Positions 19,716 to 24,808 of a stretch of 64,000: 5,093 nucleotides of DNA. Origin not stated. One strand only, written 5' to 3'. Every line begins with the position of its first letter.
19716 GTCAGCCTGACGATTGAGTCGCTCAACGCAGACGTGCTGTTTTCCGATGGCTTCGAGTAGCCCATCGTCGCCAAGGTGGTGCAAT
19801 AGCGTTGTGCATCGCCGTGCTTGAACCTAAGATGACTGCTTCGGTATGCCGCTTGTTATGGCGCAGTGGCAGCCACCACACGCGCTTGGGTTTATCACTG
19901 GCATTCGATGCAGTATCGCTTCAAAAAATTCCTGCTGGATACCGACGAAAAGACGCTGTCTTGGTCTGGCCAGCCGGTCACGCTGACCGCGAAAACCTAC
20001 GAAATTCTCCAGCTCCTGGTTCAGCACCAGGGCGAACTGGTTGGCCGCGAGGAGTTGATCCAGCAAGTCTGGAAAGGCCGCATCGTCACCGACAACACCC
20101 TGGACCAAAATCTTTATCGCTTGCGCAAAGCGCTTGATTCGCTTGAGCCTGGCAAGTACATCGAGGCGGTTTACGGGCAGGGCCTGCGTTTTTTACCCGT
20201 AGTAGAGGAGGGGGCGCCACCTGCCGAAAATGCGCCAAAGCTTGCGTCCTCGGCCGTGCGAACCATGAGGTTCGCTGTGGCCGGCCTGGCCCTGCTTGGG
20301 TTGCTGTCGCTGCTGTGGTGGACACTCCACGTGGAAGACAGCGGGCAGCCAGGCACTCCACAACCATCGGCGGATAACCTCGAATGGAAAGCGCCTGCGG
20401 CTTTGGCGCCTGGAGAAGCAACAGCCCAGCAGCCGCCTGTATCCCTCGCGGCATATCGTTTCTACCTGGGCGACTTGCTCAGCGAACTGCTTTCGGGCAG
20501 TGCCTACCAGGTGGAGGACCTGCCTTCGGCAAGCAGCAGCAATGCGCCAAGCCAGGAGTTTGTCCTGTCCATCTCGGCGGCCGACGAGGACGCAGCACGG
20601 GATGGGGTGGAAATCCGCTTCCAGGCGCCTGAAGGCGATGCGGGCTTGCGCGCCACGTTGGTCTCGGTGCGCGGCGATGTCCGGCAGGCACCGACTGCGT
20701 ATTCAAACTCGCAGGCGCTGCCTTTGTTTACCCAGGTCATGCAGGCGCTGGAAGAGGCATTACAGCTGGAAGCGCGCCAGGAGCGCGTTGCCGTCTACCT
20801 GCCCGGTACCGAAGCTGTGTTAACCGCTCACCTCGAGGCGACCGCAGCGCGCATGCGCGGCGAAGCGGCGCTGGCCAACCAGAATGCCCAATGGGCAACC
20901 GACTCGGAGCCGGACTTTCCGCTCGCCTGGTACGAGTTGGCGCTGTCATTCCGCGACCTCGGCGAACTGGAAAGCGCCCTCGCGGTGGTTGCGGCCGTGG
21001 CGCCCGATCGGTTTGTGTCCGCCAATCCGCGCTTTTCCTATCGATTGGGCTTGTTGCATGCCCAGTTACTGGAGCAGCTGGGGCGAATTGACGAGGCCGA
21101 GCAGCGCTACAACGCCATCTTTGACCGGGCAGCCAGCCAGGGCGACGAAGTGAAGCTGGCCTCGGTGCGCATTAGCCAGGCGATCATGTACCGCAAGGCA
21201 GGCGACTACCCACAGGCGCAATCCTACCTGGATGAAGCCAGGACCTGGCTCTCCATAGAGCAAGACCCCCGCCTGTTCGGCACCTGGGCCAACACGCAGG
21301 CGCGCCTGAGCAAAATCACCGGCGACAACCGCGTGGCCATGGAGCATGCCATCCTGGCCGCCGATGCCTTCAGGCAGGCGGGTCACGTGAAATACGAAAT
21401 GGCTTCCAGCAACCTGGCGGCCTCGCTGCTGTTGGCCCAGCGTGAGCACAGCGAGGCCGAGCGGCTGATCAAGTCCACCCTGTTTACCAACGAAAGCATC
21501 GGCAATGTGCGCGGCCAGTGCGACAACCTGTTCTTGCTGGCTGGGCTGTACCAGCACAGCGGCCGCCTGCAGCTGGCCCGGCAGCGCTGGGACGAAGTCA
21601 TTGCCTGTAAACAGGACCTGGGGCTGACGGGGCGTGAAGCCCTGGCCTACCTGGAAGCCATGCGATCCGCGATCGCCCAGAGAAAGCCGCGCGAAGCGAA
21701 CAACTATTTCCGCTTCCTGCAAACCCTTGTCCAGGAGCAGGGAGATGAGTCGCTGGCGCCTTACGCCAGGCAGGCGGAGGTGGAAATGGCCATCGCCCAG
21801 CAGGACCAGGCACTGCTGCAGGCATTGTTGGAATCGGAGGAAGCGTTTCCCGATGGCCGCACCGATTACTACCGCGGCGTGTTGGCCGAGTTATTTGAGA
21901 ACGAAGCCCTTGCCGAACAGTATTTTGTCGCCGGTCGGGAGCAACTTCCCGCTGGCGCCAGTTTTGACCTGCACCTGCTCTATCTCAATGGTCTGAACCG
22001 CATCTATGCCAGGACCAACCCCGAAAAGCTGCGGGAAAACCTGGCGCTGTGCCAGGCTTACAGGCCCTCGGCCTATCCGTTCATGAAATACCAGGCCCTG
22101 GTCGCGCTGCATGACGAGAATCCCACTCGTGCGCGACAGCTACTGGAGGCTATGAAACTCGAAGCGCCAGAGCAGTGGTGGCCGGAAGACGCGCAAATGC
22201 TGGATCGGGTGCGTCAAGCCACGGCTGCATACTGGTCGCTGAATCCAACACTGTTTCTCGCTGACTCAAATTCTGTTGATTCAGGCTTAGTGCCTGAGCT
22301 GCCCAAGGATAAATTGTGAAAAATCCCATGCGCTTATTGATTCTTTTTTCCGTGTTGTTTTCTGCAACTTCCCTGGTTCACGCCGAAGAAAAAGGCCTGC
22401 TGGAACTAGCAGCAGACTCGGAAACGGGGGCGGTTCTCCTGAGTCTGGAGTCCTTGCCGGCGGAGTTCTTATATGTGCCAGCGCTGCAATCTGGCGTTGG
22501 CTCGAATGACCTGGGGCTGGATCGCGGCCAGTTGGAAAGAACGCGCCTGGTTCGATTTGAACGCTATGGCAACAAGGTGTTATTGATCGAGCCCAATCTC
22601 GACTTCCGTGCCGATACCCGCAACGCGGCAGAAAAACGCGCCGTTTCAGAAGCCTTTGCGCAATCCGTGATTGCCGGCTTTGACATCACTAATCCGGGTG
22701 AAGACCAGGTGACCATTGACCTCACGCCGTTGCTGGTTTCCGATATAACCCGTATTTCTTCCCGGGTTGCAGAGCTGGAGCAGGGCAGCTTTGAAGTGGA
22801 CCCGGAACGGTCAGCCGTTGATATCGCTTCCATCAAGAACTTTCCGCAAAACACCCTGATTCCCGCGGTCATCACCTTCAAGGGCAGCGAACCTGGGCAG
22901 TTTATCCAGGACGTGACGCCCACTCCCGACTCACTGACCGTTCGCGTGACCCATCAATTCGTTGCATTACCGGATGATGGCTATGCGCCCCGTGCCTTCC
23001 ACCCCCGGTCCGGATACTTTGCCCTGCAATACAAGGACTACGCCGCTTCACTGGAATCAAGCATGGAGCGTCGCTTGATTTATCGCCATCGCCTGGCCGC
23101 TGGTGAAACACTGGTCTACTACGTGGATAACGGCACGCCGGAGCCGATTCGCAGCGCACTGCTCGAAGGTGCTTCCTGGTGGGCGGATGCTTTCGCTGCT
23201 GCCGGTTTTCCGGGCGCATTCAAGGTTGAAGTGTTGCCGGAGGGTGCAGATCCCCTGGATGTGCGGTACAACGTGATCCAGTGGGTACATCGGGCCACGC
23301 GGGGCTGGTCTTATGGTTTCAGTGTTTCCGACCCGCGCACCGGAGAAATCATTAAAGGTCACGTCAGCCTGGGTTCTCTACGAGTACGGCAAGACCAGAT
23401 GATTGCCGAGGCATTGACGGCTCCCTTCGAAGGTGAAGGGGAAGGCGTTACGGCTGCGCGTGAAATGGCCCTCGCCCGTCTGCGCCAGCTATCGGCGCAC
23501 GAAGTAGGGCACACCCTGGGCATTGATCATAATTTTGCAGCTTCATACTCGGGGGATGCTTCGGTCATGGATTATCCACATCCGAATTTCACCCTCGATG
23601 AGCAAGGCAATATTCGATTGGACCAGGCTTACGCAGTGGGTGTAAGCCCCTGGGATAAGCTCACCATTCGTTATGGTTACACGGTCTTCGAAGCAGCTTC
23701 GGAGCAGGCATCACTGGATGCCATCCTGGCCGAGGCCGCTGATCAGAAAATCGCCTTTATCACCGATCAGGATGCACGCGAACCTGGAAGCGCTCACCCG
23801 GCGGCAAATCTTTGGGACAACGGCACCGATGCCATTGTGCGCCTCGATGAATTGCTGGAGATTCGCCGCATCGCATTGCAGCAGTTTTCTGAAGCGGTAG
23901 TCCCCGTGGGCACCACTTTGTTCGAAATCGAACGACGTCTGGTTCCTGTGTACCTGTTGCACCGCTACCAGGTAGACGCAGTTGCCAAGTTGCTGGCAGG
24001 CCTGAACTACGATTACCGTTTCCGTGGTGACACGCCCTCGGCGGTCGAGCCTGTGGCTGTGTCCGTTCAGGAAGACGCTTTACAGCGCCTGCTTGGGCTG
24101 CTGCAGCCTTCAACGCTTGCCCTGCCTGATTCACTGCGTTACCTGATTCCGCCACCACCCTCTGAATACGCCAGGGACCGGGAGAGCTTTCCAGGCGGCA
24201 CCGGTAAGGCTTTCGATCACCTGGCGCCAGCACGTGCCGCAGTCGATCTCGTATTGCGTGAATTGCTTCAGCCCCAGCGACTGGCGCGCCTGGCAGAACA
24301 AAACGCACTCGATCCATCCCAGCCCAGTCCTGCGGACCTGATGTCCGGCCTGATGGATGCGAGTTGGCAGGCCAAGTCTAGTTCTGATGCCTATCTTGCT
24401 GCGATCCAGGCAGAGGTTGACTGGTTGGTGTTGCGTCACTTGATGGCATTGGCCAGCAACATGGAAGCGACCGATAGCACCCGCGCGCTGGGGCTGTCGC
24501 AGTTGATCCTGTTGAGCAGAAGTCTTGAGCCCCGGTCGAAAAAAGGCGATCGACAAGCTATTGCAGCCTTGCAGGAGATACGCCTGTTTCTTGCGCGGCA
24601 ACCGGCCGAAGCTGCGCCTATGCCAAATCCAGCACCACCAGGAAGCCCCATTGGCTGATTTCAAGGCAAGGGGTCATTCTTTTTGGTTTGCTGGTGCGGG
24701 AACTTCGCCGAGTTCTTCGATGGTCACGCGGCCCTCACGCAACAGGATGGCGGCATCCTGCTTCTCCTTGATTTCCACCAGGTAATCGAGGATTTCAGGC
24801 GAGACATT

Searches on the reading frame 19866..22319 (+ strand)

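Call 56: search_protein_families(library=pfam, proteins=[window:19866-22319:+], max_evalue=0.0001)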
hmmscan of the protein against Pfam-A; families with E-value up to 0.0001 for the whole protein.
window:19866-22319:+ (817 aa): 2 families
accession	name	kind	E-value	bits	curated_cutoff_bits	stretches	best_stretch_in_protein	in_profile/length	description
PF00486.34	Trans_reg_C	-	1.8e-18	66.8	26.2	1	35-109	1-77/77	Transcriptional regulatory protein, C terminal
PF13424.12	TPR_12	-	3.6e-07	30.7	30.1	1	398-460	9-73/77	Tetratricopeptide repeat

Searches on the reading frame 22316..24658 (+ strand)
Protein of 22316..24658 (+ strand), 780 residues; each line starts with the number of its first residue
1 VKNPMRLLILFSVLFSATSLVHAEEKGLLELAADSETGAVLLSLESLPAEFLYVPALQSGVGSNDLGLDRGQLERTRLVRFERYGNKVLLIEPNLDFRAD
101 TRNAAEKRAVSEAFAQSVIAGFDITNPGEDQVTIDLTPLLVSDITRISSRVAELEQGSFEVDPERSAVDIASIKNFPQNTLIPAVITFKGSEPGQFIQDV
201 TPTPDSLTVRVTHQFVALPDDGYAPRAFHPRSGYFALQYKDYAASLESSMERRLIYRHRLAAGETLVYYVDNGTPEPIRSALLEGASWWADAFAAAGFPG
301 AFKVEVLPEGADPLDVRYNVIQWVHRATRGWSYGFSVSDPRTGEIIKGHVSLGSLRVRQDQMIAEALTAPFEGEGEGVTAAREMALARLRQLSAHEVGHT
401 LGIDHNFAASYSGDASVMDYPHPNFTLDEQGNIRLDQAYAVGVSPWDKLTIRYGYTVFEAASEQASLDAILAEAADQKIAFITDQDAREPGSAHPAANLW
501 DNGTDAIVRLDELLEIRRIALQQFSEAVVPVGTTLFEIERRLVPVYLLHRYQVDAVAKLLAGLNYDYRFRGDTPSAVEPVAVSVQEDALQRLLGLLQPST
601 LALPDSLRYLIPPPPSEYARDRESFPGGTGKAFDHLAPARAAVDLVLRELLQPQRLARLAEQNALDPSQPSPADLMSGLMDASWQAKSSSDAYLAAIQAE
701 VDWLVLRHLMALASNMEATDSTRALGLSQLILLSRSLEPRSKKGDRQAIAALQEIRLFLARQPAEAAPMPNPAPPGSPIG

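Call 56: search_protein_families(library=pfam, proteins=[window:22316-24658:+], max_evalue=0.0001)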
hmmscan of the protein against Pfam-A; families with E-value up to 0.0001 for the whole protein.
window:22316-24658:+ (780 aa): 2 families
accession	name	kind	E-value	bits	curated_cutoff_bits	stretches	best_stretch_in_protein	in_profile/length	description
PF16313.11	DUF4953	-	1.9e-64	218.3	24.2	1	381-687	5-313/316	Met-zincin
PF17148.9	DUF5117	-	7.5e-37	127.4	27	1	71-261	1-187/189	Domain of unknown function (DUF5117)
